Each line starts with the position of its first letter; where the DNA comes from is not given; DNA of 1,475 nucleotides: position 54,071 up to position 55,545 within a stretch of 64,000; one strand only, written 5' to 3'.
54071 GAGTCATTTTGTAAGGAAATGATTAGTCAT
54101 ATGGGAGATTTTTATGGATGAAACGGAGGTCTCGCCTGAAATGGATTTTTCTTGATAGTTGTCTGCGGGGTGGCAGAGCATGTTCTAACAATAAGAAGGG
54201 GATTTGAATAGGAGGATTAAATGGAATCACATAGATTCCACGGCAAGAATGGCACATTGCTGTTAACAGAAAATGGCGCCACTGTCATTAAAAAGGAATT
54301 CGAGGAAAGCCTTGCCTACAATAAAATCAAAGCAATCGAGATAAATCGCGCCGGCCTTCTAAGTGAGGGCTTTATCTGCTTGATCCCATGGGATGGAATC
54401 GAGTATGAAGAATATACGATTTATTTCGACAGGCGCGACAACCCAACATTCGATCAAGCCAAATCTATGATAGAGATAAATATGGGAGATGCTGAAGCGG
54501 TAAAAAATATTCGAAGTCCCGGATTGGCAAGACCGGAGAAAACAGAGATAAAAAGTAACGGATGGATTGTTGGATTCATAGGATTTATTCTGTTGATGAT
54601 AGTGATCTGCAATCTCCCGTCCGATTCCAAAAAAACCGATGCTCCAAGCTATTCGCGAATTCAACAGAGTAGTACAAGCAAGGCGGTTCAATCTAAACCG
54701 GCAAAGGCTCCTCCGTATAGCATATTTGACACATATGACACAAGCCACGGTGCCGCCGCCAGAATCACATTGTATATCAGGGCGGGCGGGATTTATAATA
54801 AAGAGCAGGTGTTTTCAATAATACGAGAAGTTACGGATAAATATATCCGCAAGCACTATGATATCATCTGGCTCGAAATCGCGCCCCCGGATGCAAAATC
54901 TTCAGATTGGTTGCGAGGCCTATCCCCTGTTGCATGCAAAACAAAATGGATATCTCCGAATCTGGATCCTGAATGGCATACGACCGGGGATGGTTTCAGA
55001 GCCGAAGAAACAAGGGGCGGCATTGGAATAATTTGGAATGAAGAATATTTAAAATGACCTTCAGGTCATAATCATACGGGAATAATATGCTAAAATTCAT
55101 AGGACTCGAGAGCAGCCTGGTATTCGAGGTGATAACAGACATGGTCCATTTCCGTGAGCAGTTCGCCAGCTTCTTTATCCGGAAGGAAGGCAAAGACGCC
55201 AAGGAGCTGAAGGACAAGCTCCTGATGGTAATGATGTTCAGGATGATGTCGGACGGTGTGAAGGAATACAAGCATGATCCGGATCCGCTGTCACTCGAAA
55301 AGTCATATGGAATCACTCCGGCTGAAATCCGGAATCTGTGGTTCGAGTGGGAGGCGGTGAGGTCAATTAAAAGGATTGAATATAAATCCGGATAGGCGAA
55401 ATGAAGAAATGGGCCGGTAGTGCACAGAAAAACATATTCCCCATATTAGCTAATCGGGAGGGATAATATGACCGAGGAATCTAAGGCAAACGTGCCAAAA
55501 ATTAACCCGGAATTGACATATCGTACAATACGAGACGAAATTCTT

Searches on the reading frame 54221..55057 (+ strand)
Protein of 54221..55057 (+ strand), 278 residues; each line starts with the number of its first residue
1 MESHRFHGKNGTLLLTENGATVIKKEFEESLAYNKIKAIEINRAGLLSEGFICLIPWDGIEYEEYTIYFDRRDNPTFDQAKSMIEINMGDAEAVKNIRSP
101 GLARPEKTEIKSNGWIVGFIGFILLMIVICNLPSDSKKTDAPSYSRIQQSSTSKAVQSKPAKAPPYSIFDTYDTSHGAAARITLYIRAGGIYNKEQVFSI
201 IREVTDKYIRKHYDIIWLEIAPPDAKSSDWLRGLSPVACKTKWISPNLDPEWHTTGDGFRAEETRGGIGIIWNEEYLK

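Call 3: search_protein_families(library=pfam, proteins=[window:54221-55057:+], max_evalue=1)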
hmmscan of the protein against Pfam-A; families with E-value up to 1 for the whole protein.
window:54221-55057:+ (278 aa): 0 families

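Call 4: search_protein_families(library=padloc, proteins=[window:54221-55057:+], max_evalue=1)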
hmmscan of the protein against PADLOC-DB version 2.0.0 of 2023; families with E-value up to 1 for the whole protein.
window:54221-55057:+ (278 aa): 0 families

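Call 5: search_protein_families(library=phrogs, proteins=[window:54221-55057:+], max_evalue=1)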
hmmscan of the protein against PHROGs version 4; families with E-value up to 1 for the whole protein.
window:54221-55057:+ (278 aa): 0 families

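Call 9: find_encoding_contigs(protein=window:54221-55057:+, flank=10000, max_places=10)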
Protein window:54221-55057:+ (278 aa): no gene with exactly this product is on record in the collection.

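Call 20: find_homologous_proteins(query=window:54221-55057:+, max_evalue=0.001)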
Query window:54221-55057:+ (278 aa): 2 proteins with E <= 0.001 among 907 candidates.
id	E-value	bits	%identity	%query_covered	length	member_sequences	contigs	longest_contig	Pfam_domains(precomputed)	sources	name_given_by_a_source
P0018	3.0e-187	639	100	100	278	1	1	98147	-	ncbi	-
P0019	3.0e-68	248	66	59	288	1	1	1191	-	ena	-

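Call 46: find_encoding_contigs(protein=P0169, flank=5000)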
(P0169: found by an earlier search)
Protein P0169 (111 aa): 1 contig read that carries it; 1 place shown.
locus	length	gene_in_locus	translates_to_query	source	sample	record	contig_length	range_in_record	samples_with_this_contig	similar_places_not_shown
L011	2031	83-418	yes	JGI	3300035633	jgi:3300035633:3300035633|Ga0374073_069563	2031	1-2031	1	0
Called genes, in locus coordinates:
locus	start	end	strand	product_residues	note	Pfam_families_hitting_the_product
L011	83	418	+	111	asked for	-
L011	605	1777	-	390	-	PF00082:Peptidase_S8, PF00404:Dockerin_1 (weak)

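Call 59: search_solved_structures(query=window:54221-55057:+, max_evalue=10)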
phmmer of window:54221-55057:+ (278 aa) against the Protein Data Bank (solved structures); distinct sequences matched with E-value up to 10: 1.
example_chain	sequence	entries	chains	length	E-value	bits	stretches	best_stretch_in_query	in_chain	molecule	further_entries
7wwm_L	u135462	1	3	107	1.7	11.3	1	146-182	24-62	heavy chain of ZWC6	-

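Call 69: predict_structure(alignment_id=A3)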
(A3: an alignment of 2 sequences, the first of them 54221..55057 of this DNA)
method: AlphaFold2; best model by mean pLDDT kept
length: 278 residues; sequences in the alignment: 2
mean_pLDDT: 48.9   pTM: 0.31
mean pLDDT of the five models: 48.9, 40.5, 40.3, 40.1, 37.3
residues with pLDDT >= 90: 0; 70-90: 16; 50-70: 109; < 50: 153
segments of 3 or more residues with pLDDT < 50: 1-3, 28-35, 40-52, 56-63, 68-74, 91-93, 95-112, 139-160, 176-179, 225-278
pLDDT, mean of each block of 10 residues (from residue 1): 52 56 50 47 41 47 47 50 56 44 33 63 78 50 39 39 63 49 64 59 63 58 44 29 36 34 37 41
secondary structure, 60 per line:
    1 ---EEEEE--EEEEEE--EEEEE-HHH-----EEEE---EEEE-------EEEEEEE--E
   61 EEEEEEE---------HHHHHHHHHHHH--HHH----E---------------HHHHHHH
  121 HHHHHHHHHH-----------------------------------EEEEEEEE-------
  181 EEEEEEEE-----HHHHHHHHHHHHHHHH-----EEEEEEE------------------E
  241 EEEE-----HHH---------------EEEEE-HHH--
elements in order: E4-8 E11-16 E19-23 E33-36 E40-43 E51-57 E60-67 H77-88 H114-130 E166-173 E181-188 H194-209 E215-221 E240-244 E268-272

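Call 79: find_related_loci(query=window:54221-55057:+, collection=viral_contigs, flank=6000)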
Query window:54221-55057:+ (278 aa) in viral_contigs; peptide patterns used: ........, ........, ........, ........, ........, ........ (x = any residue, [..] = any of these).
8 stretches matched a pattern, but none encodes a relative of the query by tblastn (E <= 1e-3).

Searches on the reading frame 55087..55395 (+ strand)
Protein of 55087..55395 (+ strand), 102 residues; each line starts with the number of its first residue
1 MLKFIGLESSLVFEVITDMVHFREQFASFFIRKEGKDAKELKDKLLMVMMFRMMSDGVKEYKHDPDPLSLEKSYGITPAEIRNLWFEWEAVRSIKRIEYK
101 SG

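Call 3: search_protein_families(library=pfam, proteins=[window:55087-55395:+], max_evalue=1)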
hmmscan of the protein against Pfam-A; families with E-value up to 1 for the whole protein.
window:55087-55395:+ (102 aa): 0 families

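Call 4: search_protein_families(library=padloc, proteins=[window:55087-55395:+], max_evalue=1)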
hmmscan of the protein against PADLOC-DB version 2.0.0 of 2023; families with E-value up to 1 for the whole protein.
window:55087-55395:+ (102 aa): 0 families

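Call 5: search_protein_families(library=phrogs, proteins=[window:55087-55395:+], max_evalue=1)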
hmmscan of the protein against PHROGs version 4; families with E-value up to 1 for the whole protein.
window:55087-55395:+ (102 aa): 0 families

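Call 21: find_homologous_proteins(query=window:55087-55395:+, max_evalue=0.001)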
Query window:55087-55395:+ (102 aa): 1 proteins with E <= 0.001 among 2 candidates.
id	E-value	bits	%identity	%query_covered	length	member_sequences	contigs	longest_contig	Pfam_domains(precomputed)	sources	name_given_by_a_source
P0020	1.3e-60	219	100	100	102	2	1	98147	-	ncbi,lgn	-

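Call 60: search_solved_structures(query=window:55087-55395:+, max_evalue=10)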
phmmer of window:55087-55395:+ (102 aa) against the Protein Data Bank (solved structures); distinct sequences matched with E-value up to 10: 3.
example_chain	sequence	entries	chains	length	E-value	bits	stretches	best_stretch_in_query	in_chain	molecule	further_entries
9ngw_A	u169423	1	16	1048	0.52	13.9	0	26-87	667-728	IcmE (DotG)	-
7muc_AG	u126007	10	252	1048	0.52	13.9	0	26-87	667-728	IcmE protein | IcmE (DotG)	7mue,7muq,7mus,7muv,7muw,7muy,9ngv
7q5y_A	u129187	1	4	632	0.77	13.4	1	17-71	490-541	NADH dehydrogenase I chain G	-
